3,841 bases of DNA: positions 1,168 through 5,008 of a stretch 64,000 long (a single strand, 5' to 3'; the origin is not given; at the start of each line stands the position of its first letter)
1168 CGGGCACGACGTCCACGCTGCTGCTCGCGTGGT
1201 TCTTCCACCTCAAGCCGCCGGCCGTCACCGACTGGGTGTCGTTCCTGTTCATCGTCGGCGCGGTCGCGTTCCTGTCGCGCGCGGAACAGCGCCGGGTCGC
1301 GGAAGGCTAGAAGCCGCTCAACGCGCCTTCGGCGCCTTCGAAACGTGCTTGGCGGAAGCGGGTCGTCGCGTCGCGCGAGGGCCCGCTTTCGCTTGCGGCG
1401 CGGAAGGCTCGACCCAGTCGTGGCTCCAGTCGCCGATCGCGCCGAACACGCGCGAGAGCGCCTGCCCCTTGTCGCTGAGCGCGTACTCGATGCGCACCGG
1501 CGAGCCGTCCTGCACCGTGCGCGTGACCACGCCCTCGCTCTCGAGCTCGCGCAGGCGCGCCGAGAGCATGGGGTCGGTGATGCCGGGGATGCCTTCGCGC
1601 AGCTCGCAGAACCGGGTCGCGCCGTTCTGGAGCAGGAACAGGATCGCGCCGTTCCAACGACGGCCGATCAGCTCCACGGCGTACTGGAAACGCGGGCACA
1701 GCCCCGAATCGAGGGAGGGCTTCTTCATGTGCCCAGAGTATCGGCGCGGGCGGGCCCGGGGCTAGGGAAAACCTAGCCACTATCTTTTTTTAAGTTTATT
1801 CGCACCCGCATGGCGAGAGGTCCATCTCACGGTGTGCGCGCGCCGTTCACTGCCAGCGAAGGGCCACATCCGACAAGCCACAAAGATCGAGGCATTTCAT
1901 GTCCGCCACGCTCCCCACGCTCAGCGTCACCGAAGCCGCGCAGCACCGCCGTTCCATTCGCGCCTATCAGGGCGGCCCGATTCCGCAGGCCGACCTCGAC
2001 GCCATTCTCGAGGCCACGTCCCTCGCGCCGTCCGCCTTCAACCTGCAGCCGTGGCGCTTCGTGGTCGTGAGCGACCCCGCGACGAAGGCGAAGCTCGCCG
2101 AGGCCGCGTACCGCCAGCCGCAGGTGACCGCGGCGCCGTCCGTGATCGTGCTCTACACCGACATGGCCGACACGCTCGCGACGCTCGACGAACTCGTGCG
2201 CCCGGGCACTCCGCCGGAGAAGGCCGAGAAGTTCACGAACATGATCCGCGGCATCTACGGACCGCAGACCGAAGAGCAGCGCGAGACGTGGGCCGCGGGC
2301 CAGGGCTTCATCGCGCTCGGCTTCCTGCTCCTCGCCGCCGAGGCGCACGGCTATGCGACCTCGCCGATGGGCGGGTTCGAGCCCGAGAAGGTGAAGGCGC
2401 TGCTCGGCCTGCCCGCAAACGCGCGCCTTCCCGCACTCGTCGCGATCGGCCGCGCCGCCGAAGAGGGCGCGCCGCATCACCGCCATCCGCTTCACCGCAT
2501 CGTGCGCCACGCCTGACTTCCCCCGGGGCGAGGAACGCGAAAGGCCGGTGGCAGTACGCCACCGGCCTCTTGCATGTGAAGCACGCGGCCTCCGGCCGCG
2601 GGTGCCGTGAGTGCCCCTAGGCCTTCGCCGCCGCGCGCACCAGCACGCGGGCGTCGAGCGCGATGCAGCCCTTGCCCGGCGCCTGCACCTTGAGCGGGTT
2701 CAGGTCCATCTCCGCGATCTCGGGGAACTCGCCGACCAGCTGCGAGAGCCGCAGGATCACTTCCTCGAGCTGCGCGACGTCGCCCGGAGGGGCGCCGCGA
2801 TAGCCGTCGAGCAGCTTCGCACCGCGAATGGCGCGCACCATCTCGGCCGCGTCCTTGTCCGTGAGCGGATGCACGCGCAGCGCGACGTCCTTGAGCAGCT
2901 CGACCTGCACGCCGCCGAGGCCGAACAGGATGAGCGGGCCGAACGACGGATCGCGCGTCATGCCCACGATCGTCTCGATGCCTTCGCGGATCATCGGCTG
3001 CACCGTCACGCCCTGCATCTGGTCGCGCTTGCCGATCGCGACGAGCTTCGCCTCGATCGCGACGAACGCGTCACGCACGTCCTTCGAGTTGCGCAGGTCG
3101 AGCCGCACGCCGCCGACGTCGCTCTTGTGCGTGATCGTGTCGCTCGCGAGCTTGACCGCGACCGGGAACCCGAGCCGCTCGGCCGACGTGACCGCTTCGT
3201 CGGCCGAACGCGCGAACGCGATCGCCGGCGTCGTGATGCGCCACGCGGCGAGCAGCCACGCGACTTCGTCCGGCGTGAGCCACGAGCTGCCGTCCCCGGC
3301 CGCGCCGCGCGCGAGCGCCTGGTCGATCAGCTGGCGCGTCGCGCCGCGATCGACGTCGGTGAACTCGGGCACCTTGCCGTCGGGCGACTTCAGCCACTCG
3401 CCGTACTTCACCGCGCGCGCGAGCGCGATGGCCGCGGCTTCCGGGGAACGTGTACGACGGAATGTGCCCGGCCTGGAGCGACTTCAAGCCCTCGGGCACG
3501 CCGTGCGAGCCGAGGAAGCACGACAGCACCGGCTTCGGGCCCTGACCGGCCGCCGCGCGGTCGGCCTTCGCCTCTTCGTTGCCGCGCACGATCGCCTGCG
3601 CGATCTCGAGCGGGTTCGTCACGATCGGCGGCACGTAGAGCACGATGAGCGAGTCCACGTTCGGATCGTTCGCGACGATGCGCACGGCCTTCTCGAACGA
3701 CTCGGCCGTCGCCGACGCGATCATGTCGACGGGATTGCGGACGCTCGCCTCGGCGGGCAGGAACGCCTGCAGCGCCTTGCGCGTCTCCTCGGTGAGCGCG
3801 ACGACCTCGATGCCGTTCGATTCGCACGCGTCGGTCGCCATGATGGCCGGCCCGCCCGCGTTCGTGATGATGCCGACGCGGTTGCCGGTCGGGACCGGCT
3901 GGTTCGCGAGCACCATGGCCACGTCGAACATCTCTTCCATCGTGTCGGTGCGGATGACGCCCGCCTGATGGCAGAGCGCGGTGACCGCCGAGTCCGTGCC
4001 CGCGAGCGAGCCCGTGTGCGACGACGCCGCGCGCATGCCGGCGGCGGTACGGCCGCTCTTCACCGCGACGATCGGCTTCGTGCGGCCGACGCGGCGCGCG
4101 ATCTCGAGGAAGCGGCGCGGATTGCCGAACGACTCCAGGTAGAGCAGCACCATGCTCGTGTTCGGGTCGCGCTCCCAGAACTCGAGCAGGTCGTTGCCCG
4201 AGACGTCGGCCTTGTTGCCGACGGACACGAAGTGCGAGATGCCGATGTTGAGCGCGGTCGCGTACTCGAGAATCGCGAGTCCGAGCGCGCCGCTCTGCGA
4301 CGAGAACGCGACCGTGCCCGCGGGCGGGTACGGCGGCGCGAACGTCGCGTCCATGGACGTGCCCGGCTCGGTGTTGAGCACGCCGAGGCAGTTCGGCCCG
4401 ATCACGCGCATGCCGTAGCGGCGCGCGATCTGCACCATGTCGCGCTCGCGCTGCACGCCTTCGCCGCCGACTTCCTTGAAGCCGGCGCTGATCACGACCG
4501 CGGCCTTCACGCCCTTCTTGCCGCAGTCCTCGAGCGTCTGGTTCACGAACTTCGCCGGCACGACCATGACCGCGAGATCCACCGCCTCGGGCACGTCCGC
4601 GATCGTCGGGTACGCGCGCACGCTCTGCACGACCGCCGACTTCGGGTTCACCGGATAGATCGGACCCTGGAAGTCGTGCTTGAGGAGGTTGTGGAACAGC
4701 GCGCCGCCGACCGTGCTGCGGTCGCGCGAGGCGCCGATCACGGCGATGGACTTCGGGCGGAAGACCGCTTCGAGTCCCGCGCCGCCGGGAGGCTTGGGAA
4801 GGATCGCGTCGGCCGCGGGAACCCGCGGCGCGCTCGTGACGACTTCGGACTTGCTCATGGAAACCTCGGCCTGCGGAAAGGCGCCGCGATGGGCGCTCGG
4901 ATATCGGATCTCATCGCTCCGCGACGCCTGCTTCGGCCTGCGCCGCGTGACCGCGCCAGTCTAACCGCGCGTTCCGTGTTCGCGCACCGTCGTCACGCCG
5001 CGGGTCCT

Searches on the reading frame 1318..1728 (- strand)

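Call 16: search_protein_families(library=pfam, proteins=[window:1318-1728:-])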
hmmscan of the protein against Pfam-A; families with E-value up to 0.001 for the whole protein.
window:1318-1728:- (136 aa): 1 family
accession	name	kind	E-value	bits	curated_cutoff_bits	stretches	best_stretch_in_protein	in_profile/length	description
PF01638.23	HxlR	-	2.3e-27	95.1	20.8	1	20-108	1-89/91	HxlR-like helix-turn-helix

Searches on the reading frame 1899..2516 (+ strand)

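Call 16: search_protein_families(library=pfam, proteins=[window:1899-2516:+])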
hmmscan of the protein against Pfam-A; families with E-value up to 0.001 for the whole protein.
window:1899-2516:+ (205 aa): 2 families
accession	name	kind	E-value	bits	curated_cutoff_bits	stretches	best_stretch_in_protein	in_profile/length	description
PF00881.29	Nitroreductase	-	1.2e-32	113.8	23.5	1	15-185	2-167/167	Nitroreductase family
PF14512.11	TM1586_NiRdase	-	1.7e-12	47.9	27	1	32-65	159-192/215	Putative TM nitroreductase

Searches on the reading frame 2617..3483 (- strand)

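Call 16: search_protein_families(library=pfam, proteins=[window:2617-3483:-])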
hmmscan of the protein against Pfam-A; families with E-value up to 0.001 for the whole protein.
window:2617-3483:- (288 aa): 1 family
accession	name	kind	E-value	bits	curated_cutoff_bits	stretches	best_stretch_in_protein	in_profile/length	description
PF13549.11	ATP-grasp_5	-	1.8e-78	263.4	27.6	1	63-282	4-221/221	ATP-grasp domain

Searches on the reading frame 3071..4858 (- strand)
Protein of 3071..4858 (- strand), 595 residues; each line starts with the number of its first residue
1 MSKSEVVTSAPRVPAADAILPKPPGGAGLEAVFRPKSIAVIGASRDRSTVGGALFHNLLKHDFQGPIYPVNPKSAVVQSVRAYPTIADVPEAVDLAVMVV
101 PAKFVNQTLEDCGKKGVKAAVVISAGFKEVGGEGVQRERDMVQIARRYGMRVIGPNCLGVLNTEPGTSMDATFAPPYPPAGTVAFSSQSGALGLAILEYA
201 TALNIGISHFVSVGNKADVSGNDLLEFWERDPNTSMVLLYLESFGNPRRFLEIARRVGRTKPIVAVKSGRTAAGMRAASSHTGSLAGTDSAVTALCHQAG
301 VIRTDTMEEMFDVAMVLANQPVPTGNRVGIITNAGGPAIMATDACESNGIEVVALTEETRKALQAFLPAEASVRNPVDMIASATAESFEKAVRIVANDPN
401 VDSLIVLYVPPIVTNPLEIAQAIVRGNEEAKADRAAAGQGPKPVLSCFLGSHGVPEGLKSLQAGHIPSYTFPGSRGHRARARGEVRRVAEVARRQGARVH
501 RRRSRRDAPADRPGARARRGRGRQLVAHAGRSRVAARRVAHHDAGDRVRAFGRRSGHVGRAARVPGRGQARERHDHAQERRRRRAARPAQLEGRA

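Call 16: search_protein_families(library=pfam, proteins=[window:3071-4858:-])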
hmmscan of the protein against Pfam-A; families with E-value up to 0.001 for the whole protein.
window:3071-4858:- (595 aa): 4 families
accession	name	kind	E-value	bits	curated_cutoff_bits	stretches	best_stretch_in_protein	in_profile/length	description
PF13607.11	Succ_CoA_lig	-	7.3e-57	191.4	27.4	1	180-317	1-138/138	Succinyl-CoA ligase like flavodoxin domain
PF13380.12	CoA_binding_2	-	2.6e-27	96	22.8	1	36-162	1-115/116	CoA binding domain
PF19045.5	Ligase_CoA_2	-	4.7e-17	62.9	23.7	1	328-471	1-139/162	Ligase-CoA domain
PF02629.25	CoA_binding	-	9.2e-13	49.2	22.3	1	34-126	2-97/97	CoA binding domain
